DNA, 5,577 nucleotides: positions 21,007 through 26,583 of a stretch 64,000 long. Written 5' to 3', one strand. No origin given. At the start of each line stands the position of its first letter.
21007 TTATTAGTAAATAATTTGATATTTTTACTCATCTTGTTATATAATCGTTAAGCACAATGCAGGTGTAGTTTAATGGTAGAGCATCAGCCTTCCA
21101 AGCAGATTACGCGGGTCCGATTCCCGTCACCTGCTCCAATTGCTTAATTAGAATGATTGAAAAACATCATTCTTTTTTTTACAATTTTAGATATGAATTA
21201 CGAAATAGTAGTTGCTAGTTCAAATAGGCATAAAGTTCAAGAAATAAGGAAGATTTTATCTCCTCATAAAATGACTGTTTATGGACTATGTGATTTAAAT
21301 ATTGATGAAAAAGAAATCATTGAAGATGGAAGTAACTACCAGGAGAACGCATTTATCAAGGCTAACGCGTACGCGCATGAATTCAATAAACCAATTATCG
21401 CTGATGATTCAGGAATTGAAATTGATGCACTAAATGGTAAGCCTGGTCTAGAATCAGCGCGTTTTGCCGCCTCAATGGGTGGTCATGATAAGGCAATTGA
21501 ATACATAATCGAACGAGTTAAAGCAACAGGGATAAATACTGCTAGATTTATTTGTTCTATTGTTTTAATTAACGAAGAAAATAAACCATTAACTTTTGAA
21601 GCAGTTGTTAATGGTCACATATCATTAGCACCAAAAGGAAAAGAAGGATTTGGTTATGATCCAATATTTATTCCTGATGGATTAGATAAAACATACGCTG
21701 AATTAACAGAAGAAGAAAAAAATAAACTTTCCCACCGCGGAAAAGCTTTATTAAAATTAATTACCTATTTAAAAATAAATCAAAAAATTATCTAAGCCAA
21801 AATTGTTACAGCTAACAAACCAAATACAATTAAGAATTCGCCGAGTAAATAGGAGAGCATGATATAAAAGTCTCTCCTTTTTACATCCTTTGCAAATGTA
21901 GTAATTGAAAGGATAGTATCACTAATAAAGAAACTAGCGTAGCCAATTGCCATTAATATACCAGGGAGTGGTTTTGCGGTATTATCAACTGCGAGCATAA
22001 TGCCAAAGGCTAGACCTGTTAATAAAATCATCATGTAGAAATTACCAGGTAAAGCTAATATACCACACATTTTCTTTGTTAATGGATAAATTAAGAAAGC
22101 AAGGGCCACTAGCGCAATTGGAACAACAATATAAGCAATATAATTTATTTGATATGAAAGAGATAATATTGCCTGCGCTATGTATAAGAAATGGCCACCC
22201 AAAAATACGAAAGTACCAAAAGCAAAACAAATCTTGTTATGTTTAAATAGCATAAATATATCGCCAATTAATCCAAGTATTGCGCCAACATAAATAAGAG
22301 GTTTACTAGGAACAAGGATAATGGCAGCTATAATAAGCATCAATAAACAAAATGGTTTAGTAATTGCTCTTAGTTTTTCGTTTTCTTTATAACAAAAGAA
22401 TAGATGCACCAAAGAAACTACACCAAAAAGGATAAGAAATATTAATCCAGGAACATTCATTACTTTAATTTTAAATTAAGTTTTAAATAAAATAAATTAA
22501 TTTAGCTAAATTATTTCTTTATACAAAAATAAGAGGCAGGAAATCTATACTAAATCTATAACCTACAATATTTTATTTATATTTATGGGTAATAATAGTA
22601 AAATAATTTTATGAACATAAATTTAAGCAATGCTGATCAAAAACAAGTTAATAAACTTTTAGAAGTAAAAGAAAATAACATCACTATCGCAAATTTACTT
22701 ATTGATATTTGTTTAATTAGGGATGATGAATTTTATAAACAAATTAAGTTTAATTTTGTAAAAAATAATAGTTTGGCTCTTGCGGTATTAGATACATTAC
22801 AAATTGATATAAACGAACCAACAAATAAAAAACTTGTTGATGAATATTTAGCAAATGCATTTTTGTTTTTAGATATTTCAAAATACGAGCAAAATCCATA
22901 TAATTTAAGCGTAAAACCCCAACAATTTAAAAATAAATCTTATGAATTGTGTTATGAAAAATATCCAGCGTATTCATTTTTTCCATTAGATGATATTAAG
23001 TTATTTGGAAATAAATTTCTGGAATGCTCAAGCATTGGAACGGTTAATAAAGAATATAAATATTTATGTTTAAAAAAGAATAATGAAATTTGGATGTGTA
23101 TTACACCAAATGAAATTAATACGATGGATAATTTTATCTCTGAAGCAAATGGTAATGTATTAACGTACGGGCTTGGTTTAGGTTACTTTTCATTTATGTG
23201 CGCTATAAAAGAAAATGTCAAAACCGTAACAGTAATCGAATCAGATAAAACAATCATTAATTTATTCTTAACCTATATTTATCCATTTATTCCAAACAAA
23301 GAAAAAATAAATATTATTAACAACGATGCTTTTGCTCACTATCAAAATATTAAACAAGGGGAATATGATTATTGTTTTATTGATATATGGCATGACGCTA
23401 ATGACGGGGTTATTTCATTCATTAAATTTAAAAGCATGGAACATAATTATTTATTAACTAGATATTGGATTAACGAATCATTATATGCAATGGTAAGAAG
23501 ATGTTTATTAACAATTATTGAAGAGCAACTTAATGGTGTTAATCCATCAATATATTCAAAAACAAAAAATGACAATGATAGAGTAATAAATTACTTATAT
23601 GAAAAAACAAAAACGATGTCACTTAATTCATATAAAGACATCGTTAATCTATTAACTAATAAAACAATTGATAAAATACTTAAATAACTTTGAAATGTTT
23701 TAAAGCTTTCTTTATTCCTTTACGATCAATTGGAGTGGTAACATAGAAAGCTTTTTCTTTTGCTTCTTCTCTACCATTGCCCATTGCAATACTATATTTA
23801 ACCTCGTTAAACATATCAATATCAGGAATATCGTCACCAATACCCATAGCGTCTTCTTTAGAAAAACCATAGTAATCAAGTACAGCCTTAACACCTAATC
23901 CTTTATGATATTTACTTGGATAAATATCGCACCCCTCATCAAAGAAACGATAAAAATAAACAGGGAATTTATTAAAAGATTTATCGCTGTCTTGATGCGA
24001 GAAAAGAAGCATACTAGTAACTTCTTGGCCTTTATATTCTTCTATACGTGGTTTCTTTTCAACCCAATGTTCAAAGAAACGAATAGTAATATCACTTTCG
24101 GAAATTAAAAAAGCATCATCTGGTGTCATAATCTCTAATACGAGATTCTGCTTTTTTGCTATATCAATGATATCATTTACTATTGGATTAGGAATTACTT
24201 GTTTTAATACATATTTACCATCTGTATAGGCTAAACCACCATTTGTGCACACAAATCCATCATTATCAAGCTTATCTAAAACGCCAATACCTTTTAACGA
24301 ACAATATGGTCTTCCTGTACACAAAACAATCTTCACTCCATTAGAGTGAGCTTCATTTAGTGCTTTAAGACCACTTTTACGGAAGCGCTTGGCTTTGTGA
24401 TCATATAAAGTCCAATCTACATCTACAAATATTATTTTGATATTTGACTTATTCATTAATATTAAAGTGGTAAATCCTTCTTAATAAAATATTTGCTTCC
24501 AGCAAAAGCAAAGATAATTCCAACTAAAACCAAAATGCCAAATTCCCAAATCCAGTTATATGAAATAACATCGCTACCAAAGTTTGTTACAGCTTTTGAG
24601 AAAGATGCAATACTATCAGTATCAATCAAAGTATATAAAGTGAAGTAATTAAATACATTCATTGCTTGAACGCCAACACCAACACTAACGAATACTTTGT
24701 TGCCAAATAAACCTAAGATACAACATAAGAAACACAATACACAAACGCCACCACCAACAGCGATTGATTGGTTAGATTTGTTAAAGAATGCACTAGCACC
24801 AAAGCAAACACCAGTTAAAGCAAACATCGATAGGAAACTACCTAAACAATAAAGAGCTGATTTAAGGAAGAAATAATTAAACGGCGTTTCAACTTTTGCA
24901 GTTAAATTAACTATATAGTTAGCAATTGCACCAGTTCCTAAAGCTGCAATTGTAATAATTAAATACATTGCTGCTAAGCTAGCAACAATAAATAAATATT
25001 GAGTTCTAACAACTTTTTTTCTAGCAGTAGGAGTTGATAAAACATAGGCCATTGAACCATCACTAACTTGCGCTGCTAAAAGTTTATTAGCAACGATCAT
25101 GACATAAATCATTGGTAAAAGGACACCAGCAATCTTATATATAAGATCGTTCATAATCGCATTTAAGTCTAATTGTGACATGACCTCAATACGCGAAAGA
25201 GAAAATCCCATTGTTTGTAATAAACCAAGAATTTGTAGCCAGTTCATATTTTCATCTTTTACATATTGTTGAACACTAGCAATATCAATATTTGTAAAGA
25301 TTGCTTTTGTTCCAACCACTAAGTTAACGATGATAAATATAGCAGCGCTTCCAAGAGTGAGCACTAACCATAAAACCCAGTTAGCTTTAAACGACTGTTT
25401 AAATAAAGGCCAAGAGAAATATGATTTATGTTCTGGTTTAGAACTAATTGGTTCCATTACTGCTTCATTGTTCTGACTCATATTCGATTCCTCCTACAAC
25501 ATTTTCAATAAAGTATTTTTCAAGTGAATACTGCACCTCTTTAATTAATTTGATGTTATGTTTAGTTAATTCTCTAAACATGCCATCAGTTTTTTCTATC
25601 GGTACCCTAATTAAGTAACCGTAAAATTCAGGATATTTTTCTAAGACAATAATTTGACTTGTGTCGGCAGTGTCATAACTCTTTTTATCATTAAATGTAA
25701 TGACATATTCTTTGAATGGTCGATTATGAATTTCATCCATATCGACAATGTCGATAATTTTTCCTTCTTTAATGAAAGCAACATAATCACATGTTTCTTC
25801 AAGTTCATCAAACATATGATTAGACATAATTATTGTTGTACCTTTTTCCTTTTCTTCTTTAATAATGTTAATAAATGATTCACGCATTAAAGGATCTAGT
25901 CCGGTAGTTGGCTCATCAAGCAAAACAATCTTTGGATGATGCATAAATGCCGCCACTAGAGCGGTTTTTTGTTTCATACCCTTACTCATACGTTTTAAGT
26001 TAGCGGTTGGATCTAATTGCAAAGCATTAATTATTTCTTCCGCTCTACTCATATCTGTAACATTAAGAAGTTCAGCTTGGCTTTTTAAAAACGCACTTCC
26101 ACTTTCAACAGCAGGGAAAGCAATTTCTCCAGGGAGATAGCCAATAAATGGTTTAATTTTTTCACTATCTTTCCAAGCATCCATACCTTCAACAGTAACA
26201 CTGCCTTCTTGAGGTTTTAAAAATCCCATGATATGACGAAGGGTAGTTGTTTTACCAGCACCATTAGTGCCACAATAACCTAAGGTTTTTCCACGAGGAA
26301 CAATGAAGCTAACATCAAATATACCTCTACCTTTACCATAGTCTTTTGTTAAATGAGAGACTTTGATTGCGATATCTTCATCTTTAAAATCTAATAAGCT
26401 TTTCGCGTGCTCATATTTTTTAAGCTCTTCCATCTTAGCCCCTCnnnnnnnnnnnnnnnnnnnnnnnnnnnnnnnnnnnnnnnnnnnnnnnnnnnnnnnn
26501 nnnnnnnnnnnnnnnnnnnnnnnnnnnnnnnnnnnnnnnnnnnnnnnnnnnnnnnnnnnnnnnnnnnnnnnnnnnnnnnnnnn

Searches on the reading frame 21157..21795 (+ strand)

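Call 90: search_protein_families(library=pfam, proteins=[window:21157-21795:+], max_evalue=0.00001)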
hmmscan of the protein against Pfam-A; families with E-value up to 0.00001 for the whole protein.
window:21157-21795:+ (212 aa): 1 family
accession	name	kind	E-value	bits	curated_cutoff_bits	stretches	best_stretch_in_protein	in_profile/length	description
PF01725.21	Ham1p_like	-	1.9e-58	197.9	22.5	1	17-203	1-185/186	Ham1 family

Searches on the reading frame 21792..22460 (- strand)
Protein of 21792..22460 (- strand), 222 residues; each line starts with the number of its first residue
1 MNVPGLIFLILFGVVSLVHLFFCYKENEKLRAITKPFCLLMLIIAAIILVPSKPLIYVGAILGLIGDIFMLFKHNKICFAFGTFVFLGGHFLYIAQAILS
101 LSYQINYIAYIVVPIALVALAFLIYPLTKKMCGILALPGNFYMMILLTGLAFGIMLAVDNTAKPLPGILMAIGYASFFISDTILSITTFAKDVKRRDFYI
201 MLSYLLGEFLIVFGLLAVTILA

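Call 90: search_protein_families(library=pfam, proteins=[window:21792-22460:-], max_evalue=0.00001)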
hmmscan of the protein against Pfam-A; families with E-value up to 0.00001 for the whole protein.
window:21792-22460:- (222 aa): 1 family
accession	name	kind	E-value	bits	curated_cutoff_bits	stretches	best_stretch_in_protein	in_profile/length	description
PF07947.19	YhhN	-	6.2e-23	81.9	25.6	1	31-215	2-182/182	YhhN family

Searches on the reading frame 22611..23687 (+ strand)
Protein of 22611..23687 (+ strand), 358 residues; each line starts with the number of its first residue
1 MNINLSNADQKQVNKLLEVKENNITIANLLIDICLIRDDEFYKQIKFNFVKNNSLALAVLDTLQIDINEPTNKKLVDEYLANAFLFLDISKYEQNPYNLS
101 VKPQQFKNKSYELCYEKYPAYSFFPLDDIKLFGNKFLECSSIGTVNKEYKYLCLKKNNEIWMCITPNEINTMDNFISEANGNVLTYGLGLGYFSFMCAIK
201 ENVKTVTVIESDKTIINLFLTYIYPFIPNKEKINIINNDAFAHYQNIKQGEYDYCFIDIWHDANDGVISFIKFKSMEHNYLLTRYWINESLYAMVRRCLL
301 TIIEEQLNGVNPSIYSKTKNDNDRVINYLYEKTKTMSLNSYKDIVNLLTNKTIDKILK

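Call 90: search_protein_families(library=pfam, proteins=[window:22611-23687:+], max_evalue=0.00001)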
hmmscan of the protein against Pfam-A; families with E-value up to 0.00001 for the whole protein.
window:22611-23687:+ (358 aa): 0 families

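Call 93: search_protein_families(library=pfam, proteins=[window:22611-23687:+], max_evalue=0.01)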
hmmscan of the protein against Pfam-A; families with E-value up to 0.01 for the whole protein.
window:22611-23687:+ (358 aa): 1 family
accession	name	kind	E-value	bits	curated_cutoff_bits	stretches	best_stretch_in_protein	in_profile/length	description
PF01564.23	Spermine_synth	-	0.00054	20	22.9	1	201-259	40-99/186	Spermine/spermidine synthase domain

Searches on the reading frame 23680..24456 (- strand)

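Call 91: search_protein_families(library=pfam, proteins=[window:23680-24456:-], max_evalue=0.00001)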
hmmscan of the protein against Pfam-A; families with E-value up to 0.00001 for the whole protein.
window:23680-24456:- (258 aa): 2 families
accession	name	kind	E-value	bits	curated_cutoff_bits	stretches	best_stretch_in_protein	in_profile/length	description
PF08282.18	Hydrolase_3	-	5e-42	144.8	20.9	1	9-252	1-255/255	haloacid dehalogenase-like hydrolase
PF05116.19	S6PP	-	1e-07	32.3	20.3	0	173-256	154-246/247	Sucrose-6F-phosphate phosphohydrolase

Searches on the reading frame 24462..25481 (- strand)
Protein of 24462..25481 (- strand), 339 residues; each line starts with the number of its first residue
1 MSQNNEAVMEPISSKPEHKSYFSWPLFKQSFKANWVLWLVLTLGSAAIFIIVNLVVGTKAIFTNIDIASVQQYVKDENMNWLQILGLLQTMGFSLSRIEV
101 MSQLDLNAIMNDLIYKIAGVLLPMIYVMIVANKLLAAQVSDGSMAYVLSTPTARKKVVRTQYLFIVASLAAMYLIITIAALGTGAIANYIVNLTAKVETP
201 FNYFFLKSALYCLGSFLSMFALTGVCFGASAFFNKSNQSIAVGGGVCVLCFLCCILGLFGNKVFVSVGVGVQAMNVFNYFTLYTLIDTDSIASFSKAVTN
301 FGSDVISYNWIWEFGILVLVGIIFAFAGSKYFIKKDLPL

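Call 91: search_protein_families(library=pfam, proteins=[window:24462-25481:-], max_evalue=0.00001)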
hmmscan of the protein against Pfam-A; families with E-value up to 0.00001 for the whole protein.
window:24462-25481:- (339 aa): 0 families

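Call 93: search_protein_families(library=pfam, proteins=[window:24462-25481:-], max_evalue=0.01)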
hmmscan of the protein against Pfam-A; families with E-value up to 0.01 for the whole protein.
window:24462-25481:- (339 aa): 2 families
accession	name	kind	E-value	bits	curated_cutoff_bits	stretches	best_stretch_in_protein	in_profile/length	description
PF12679.13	ABC2_membrane_2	-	5.4e-05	23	27.2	1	95-312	51-257/283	ABC-2 family transporter protein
PF23520.1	Microp_apicomplexa_11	-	0.0018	19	27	0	140-191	21-71/94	Apicomplexa microprotein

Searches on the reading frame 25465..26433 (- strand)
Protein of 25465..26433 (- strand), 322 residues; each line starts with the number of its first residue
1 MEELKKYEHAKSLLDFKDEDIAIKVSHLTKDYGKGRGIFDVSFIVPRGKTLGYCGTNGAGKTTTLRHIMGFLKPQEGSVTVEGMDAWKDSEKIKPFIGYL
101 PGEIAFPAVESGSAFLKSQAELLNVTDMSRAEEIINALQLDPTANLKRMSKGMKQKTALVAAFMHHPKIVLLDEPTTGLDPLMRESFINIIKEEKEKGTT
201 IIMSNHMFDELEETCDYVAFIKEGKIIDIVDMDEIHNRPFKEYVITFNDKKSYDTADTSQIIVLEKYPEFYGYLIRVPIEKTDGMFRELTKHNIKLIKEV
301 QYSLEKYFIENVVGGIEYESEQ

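Call 13: search_protein_families(library=pfam, proteins=[window:25465-26433:-], max_evalue=0.001)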
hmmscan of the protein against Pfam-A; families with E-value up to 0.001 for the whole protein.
window:25465-26433:- (322 aa): 2 families
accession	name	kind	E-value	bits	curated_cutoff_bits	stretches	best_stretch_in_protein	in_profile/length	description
PF00005.33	ABC_tran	-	6.2e-24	85.6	25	1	40-177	3-137/137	ABC transporter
PF13304.12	AAA_21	-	4.4e-11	43.8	27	1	147-204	236-296/304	AAA domain, putative AbiEii toxin, Type IV TA system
